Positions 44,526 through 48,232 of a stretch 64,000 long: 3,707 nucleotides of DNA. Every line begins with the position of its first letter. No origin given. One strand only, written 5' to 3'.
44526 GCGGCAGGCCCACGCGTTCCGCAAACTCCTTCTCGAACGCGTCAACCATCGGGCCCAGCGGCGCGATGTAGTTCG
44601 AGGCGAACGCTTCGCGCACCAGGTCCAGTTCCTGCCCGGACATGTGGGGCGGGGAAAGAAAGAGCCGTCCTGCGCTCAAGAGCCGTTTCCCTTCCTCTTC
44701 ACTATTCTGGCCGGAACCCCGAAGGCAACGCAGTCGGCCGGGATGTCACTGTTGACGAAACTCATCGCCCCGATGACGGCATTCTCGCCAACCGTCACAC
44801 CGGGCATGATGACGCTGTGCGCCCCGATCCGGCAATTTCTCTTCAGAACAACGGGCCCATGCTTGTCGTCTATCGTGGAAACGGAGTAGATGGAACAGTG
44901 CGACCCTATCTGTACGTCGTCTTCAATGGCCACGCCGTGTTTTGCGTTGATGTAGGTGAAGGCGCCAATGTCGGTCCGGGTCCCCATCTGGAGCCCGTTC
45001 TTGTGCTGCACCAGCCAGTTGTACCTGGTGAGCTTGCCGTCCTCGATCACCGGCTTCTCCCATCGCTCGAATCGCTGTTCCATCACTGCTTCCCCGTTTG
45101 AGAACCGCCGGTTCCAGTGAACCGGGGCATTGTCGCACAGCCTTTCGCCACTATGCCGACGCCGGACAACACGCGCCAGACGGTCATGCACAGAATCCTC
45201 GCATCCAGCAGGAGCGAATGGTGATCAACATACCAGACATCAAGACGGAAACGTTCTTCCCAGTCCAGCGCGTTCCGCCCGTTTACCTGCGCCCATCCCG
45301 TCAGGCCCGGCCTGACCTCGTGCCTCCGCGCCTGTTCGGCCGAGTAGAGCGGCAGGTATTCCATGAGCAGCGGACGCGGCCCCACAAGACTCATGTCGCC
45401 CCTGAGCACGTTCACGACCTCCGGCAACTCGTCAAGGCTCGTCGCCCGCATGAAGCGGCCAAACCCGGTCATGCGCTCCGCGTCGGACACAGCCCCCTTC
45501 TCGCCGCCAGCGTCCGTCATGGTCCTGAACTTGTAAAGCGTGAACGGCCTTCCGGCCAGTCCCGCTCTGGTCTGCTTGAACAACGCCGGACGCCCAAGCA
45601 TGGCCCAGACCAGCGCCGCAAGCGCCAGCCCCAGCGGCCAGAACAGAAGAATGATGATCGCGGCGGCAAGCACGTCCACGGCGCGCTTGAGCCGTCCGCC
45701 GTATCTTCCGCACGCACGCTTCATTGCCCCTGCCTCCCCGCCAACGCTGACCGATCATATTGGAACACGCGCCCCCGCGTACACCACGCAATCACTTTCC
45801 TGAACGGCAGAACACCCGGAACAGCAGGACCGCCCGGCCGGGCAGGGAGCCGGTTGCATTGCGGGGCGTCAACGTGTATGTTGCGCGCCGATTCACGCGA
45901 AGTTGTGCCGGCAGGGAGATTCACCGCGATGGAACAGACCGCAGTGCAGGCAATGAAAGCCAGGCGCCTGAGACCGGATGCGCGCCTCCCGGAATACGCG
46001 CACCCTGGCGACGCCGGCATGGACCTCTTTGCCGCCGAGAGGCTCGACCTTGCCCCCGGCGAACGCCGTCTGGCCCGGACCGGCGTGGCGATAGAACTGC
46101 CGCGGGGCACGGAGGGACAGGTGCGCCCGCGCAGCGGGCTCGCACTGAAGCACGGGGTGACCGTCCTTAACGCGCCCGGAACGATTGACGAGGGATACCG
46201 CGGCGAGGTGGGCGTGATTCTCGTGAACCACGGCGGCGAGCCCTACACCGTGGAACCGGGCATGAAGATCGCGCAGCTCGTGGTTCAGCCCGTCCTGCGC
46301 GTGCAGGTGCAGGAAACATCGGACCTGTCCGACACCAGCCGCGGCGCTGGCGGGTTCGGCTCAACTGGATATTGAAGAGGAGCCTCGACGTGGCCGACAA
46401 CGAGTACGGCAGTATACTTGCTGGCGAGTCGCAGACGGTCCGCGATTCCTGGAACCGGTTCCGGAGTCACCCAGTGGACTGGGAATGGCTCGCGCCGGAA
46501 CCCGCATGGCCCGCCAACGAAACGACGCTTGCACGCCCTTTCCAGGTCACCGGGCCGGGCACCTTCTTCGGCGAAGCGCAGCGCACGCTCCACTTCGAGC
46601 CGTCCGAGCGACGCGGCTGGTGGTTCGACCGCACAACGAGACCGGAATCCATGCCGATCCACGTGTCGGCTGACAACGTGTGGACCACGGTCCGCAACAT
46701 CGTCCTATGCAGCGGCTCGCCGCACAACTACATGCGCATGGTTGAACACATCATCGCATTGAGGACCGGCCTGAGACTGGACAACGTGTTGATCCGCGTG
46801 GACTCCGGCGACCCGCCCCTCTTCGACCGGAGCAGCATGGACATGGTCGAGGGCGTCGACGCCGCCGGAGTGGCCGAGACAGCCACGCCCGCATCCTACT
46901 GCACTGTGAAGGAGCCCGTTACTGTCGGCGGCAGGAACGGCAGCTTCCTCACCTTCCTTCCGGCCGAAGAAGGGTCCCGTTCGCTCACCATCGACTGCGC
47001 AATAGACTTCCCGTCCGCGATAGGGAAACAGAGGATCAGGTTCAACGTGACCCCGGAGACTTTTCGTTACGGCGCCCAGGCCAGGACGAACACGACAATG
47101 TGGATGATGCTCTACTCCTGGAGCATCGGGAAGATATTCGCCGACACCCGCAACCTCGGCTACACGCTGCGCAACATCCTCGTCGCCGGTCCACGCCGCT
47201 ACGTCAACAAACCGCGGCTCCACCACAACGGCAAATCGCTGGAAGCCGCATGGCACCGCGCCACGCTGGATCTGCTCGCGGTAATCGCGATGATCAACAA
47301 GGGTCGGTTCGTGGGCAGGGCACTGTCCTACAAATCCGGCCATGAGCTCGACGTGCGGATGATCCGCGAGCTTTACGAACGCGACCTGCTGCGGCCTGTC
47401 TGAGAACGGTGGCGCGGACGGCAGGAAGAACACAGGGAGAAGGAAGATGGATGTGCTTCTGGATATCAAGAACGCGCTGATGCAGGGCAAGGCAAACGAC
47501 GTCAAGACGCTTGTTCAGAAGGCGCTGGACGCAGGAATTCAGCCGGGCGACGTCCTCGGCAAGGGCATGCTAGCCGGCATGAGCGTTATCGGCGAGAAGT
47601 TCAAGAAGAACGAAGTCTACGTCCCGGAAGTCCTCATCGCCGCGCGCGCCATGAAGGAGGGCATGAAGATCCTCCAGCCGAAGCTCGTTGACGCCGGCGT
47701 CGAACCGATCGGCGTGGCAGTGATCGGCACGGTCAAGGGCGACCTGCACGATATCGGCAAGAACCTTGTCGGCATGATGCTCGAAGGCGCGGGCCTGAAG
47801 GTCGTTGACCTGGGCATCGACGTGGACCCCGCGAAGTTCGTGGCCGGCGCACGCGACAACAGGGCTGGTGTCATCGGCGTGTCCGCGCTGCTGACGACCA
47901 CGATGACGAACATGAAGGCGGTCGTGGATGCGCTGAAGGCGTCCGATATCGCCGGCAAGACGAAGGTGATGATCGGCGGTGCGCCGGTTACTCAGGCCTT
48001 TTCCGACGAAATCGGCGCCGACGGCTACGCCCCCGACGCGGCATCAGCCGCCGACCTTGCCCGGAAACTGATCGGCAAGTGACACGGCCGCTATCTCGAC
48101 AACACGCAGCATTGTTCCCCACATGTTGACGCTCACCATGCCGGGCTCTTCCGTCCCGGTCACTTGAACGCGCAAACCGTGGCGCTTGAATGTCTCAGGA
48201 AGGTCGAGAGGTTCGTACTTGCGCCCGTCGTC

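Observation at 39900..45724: pglC-pglD-pglE-pglF-like operon ending in a Wzy_C (WaaL/PglL-family) protein: candidate O-linked protein glycosylation or capped-glycan system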

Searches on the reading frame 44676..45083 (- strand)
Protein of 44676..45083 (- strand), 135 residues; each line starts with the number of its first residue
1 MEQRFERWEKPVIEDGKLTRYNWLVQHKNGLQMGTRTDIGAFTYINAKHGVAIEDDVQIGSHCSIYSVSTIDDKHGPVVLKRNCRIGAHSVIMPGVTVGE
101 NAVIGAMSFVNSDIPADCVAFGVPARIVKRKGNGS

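Call 8: search_protein_families(library=pfam, proteins=[window:44676-45083:-], max_evalue=0.01)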
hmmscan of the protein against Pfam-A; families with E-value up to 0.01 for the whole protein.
window:44676-45083:- (135 aa): 3 families
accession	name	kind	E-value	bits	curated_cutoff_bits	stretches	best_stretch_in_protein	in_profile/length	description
PF00132.30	Hexapep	-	5e-14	51.7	27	1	78-111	2-35/36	Bacterial transferase hexapeptide (six repeats)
PF14602.12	Hexapep_2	-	8.4e-10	38.7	27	1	82-106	6-28/34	Hexapeptide repeat of succinyl-transferase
PF25084.1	LbH_EIF2B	-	5.9e-05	23.5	54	1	33-110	18-93/105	EIF2B subunit epsilon LbH domain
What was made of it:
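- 44676..45083 (-): Short (135 aa) hexapeptide-repeat acyltransferase, the presumed 4-N-acetyltransferase; not PglD-type. Hexapep 5e-14 (call 8).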

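Call 9: search_protein_families(library=ncbifam, proteins=[window:44676-45083:-], max_evalue=0.01)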
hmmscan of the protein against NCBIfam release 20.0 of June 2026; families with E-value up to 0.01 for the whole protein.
window:44676-45083:- (135 aa): 47 families (the best 25 are shown)
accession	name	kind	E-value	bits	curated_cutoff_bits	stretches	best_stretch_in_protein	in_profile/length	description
NF041874.1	EPS_EpsC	equivalog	1e-18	67.6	150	1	26-131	57-167/168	serine O-acetyltransferase EpsC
TIGR03570.1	NeuD_NnaD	subfamily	2.3e-18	66.5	160.8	1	33-126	114-202/202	NeuD/PglB/VioB family sugar acetyltransferase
NF007076.0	PRK09527.1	equivalog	1e-14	54.4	347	1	77-130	131-184/203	galactoside O-acetyltransferase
NF007797.0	PRK10502.1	subfamily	1.1e-12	48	192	1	21-131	69-179/183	WcaF family extracellular polysaccharide biosynthesis acetyltransferase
NF058585.1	HptprglPActTf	PfamEq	1.6e-12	47.3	300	1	20-132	45-161/172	heptaprenylglyceryl phosphate O-acetyltransferase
NF007240.0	PRK09677.1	equivalog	6.8e-12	45.3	243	1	77-130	130-183/192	putative lipopolysaccharide biosynthesis O-acetyl transferase WbbJ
TIGR03532.1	DapD_Ac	equivalog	7.1e-12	45.4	231.75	1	14-130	90-213/231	2,3,4,5-tetrahydropyridine-2,6-dicarboxylate N-acetyltransferase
NF007499.0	PRK10092.1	equivalog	9e-12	45.2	314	1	76-130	128-182/183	maltose O-acetyltransferase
NF050158.1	CarbAnhydGPos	equivalog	4.2e-11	42.8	250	1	48-129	68-141/172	gamma carbonic anhydrase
TIGR01172.1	cysE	equivalog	8.7e-11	42.1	210.65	1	30-126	61-162/162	serine O-acetyltransferase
TIGR03308.1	phn_thr-fam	hypoth_equivalog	2.1e-10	40.8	201.65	1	76-131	107-162/204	phosphonate metabolim protein, transferase hexapeptide repeat family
TIGR04008.1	WcaF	equivalog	5e-10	39.6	326.3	1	21-130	77-177/180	colanic acid biosynthesis acetyltransferase WcaF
NF002060.0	PRK00892.1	subfamily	6.8e-10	38.6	207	1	51-126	240-313/345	UDP-3-O-(3-hydroxymyristoyl)glucosamine N-acyltransferase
NF038307.1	EPS_acetyl_HpsU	equivalog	1.3e-09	37.9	305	1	37-128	72-175/178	hormogonium polysaccharide biosynthesis acetyltransferase HpsU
TIGR01853.1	lipid_A_lpxD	equivalog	3.1e-09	36.2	242.5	2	33-92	119-173/325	UDP-3-O-(3-hydroxymyristoyl)glucosamine N-acyltransferase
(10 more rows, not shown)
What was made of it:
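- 44676..45083 (-): It matches only positions 114-202 of the NeuD/PglB/VioB model (call 9).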

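Call 61: search_solved_structures(query=window:44676-45083:-, max_evalue=0.00001)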
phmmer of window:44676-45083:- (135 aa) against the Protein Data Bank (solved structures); distinct sequences matched with E-value up to 0.00001: 46.
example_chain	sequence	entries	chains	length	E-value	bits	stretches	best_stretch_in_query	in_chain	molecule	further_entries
4mzu_A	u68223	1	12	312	1.2e-12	51.1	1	49-128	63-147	WxcM-like protein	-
1kqa_A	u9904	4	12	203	3.7e-12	49.5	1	76-130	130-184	GALACTOSIDE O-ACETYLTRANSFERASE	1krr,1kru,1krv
3cj8_A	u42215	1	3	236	4.1e-12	49.4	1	57-130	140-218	2,3,4,5-tetrahydropyridine-2,6-dicarboxylate N-acetyltransferase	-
4dcl_A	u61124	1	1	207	4.8e-12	49.1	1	33-133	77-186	Putative acetyltransferase SACOL2570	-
4egg_A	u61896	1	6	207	5.2e-12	49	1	33-133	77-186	Putative acetyltransferase SACOL2570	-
3ftt_A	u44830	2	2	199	5.2e-12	49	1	33-133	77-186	Putative acetyltransferase SACOL2570 | Galactoside O-acetyltransferase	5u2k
3v4e_A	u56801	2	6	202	5.5e-12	48.9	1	33-133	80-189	Galactoside O-acetyltransferase | Putative acetyltransferase SACOL2570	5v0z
7s3u_A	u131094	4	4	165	1.4e-11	47.7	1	49-115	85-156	N-acetyltransferase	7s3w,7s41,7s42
7s43_A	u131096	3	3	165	1.7e-11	47.4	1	49-115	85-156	N-acetyltransferase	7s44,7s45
3vbk_A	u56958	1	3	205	1.2e-10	44.6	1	74-131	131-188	Galactoside O-acetyltransferase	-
3vbi_A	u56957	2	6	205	1.3e-10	44.5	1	73-131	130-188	Galactoside O-acetyltransferase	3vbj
3vbm_A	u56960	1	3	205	1.8e-10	44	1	74-131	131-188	Galactoside O-acetyltransferase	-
3vbp_A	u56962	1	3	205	2.1e-10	43.8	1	74-131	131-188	Galactoside O-acetyltransferase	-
3vbl_A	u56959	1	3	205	2.3e-10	43.7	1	74-131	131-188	Galactoside O-acetyltransferase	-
3vbn_A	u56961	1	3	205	2.6e-10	43.5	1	74-131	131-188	Galactoside O-acetyltransferase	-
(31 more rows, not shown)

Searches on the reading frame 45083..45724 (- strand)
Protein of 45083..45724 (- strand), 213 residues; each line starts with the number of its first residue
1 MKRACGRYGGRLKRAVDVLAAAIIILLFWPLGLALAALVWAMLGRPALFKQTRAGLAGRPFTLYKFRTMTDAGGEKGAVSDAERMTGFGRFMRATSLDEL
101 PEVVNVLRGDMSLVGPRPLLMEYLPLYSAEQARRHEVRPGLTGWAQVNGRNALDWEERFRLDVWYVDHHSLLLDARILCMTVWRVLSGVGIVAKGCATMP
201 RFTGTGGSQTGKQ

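Call 8: search_protein_families(library=pfam, proteins=[window:45083-45724:-], max_evalue=0.01)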
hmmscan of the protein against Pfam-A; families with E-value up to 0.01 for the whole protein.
window:45083-45724:- (213 aa): 1 family
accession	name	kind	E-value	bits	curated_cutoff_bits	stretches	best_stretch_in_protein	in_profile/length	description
PF02397.22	Bac_transf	-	3.1e-61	206.5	27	1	13-186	1-178/179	Bacterial sugar transferase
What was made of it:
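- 45083..45724 (-): Small monotopic phosphoglycosyl transferase (PglC-like), first gene of the operon. Bac_transf 3.1e-61 (call 8).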

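Call 9: search_protein_families(library=ncbifam, proteins=[window:45083-45724:-], max_evalue=0.01)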
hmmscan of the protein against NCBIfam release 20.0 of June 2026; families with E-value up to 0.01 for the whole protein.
window:45083-45724:- (213 aa): 10 families
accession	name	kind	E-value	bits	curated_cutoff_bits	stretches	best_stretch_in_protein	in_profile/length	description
TIGR03025.1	EPS_sugtrans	subfamily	7.3e-73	246.3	295.55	1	11-190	256-443/445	exopolysaccharide biosynthesis polyprenyl glycosylphosphotransferase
TIGR03023.1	WcaJ_sugtrans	equivalog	2.8e-59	201.6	410.75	1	11-187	261-448/453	undecaprenyl-phosphate glucose phosphotransferase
TIGR03022.1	WbaP_sugtrans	subfamily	2e-51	175.7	403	2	84-190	348-454/456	undecaprenyl-phosphate galactose phosphotransferase WbaP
TIGR03013.1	EpsB_2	subfamily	7.3e-46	157.1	393.35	1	12-190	254-441/443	TIGR03013 family XrtA/PEP-CTERM system glycosyltransferase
NF052601.1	undeca_RfbP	equivalog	7.3e-42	143.3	330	2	82-185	132-235/244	undecaprenyl-phosphate galactose phosphotransferase family protein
NF041877.1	EPS_EpsZ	equivalog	4.3e-41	141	800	1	12-190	265-457/459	exopolysaccharide biosynthesis polyisoprenyl-phosphate hexose-1-phosphate transferase EpsZ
NF007518.0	PRK10124.1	equivalog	3.7e-37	128.1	684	1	12-184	273-456/464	undecaprenyl-phosphate glucose phosphotransferase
NF050817.1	PolSacchBiosHfsE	equivalog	1.2e-34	119.8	750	1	12-186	271-460/467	polysaccharide biosynthesis protein HfsE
NF011751.0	PRK15204.1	equivalog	4.4e-33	114.6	907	2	81-187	365-471/476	undecaprenyl-phosphate galactose phosphotransferase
NF045514.1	glycotran_HepC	equivalog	1.3e-22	80.2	140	1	11-121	115-214/220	heterocyst development glycosyltransferase HepC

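Call 62: search_solved_structures(query=window:45083-45724:-, max_evalue=0.001, show_alignments=1)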
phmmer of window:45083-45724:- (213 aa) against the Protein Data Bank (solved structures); distinct sequences matched with E-value up to 0.001: 7.
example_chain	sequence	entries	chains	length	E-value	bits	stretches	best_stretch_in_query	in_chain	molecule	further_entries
8g1n_A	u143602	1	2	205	2.1e-58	200.7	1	5-204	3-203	N,N'-diacetylbacilliosaminyl-1-phosphate transferase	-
8e37_B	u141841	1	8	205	1.1e-57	198.4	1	5-204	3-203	N,N'-diacetylbacilliosaminyl-1-phosphate transferase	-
9s7s_A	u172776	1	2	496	1.7e-30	109.5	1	79-189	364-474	UDP-Gal::undecaprenolphosphate Gal-1-P transferase WbaP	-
30wc_A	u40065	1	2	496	1.7e-30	109.5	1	79-189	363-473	Undecaprenyl-phosphate galactose phosphotransferase WbaP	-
9s8l_A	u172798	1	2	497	1.7e-30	109.5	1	79-189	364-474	UDP-Gal::undecaprenolphosphate Gal-1-P transferase WbaP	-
30us_A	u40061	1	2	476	2e-30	109.3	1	79-187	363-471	UDP-Gal::undecaprenolphosphate Gal-1-P transferase WbaP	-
8t53_A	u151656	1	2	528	1.6e-29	106.3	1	81-186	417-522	Undecaprenyl-phosphate galactose phosphotransferase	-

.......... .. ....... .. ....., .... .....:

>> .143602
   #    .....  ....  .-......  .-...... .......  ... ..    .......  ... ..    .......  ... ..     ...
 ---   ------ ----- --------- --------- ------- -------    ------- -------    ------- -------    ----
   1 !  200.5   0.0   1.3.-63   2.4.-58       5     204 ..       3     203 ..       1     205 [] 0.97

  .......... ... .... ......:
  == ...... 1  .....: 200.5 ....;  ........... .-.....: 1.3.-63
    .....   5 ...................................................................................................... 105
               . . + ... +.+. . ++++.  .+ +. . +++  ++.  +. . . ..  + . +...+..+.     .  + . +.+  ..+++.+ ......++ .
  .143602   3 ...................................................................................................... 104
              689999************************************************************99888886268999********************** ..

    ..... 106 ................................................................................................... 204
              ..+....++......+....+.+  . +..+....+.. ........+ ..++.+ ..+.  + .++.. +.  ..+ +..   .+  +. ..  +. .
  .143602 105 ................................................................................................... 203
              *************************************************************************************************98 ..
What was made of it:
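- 45083..45724 (-): Full-length match to PglC 8g1n, E 2.1e-58, with the DE dyad (SLDELP) and the GPRP motif conserved (call 62).
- On PglC/D/E/F diNAcBac biosynthesis cassette: Call 62 alignment to PglC (SLDELP, GPRP).
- Closest known: Campylobacter/Neisseria PglC-PglD-PglE-PglF diNAcBac pathway. Same: The PGT aligns end to end with PglC at E 2e-58 and keeps the DE dyad (call 62).
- Checked: It aligns full length to Campylobacter PglC 8g1n at E 2e-58, with SLDELP retained (call 62).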

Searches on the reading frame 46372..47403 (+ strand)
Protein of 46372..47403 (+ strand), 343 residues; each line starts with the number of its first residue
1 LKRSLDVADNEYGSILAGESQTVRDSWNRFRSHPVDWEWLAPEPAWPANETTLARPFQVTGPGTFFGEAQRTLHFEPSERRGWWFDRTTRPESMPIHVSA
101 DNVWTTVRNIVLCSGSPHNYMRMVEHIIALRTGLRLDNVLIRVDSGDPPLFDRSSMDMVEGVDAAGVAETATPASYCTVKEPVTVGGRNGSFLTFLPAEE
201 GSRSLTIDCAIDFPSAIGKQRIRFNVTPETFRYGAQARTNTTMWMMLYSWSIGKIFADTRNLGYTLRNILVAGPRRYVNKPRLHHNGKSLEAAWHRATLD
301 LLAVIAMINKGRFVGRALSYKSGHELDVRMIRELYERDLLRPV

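Call 20: search_protein_families(library=pfam, proteins=[window:46372-47403:+], max_evalue=0.001)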
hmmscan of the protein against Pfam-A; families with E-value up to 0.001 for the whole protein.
window:46372-47403:+ (343 aa): 1 family
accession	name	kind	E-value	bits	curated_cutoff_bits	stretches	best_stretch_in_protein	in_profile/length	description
PF03331.19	LpxC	-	6.5e-37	127.9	27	1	51-335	2-267/268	UDP-3-O-acyl N-acetylglycosamine deacetylase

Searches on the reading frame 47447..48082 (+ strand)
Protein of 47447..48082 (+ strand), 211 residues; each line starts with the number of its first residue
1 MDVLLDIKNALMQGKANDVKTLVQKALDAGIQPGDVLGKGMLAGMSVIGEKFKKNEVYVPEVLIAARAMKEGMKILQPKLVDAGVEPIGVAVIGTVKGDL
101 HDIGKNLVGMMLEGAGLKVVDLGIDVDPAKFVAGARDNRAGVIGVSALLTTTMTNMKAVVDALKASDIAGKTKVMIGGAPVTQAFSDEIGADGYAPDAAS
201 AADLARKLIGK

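Call 20: search_protein_families(library=pfam, proteins=[window:47447-48082:+], max_evalue=0.001)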
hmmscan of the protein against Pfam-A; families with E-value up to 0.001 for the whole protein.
window:47447-48082:+ (211 aa): 2 families
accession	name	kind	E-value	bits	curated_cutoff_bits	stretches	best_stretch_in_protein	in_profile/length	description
PF02310.24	B12-binding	-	1.8e-26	92.8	32.1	1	90-201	2-119/121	B12 binding domain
PF02607.22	B12-binding_2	-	2.1e-19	69.9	23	1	6-76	4-73/74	B12 binding domain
